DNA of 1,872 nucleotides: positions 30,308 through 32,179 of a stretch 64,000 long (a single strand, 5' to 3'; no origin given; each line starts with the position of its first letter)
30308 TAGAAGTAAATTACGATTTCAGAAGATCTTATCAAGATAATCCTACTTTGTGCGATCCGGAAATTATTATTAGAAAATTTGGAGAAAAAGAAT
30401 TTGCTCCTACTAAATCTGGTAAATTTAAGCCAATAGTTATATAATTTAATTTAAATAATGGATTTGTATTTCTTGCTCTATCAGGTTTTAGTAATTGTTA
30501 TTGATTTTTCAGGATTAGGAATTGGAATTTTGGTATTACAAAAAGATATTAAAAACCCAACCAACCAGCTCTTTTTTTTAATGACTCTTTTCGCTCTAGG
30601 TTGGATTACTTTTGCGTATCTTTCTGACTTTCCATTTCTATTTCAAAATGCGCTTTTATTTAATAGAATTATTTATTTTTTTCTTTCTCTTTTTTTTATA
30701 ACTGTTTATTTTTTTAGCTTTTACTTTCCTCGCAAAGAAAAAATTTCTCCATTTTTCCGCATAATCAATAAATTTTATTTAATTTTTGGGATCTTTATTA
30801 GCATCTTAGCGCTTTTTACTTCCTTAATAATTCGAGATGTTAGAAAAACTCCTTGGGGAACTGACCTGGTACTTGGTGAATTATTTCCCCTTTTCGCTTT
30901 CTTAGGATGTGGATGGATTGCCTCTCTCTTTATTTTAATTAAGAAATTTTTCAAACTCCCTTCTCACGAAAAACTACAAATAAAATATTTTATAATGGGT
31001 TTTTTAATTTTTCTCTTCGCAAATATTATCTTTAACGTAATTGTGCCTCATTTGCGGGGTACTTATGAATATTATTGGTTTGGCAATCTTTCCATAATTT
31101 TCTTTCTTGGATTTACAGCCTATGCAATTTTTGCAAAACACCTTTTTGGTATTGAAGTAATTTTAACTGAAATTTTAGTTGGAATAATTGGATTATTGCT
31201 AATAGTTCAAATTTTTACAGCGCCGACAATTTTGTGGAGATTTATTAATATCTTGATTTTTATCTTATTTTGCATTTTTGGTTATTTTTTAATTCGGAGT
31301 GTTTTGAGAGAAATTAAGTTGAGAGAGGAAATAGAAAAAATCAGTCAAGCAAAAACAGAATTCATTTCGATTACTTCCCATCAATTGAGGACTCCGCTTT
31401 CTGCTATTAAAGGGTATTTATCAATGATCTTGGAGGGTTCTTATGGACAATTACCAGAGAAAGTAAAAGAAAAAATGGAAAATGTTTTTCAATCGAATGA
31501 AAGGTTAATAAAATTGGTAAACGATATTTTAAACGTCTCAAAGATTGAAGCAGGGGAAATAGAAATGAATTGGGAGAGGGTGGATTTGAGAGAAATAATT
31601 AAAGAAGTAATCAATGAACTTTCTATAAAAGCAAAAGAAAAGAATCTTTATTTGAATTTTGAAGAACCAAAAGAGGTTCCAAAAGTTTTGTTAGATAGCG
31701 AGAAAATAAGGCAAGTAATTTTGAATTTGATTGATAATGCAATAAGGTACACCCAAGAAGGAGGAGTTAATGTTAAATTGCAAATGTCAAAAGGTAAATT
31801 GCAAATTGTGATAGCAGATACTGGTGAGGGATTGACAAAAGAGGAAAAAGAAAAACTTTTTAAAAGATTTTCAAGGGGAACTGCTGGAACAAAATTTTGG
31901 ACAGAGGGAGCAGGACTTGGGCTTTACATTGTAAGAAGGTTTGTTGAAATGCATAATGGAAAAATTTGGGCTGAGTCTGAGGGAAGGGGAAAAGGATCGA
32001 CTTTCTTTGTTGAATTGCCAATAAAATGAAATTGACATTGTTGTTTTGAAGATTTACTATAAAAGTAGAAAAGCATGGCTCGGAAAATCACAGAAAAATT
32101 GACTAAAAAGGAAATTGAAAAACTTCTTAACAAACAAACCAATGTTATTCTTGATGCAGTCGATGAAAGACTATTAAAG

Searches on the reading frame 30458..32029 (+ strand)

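Call 8: search_protein_families(library=pfam, proteins=[window:30458-32029:+], max_evalue=0.00001)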
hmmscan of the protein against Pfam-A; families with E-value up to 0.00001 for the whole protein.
window:30458-32029:+ (523 aa): 2 families
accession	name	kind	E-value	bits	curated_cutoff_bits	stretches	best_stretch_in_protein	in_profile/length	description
PF02518.31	HATPase_c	-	1e-27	97.2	26.4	1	413-522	2-109/111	Histidine kinase-, DNA gyrase B-, and HSP90-like ATPase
PF00512.31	HisKA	-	1.4e-17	64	26.9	1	298-366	1-66/66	His Kinase A (phospho-acceptor) domain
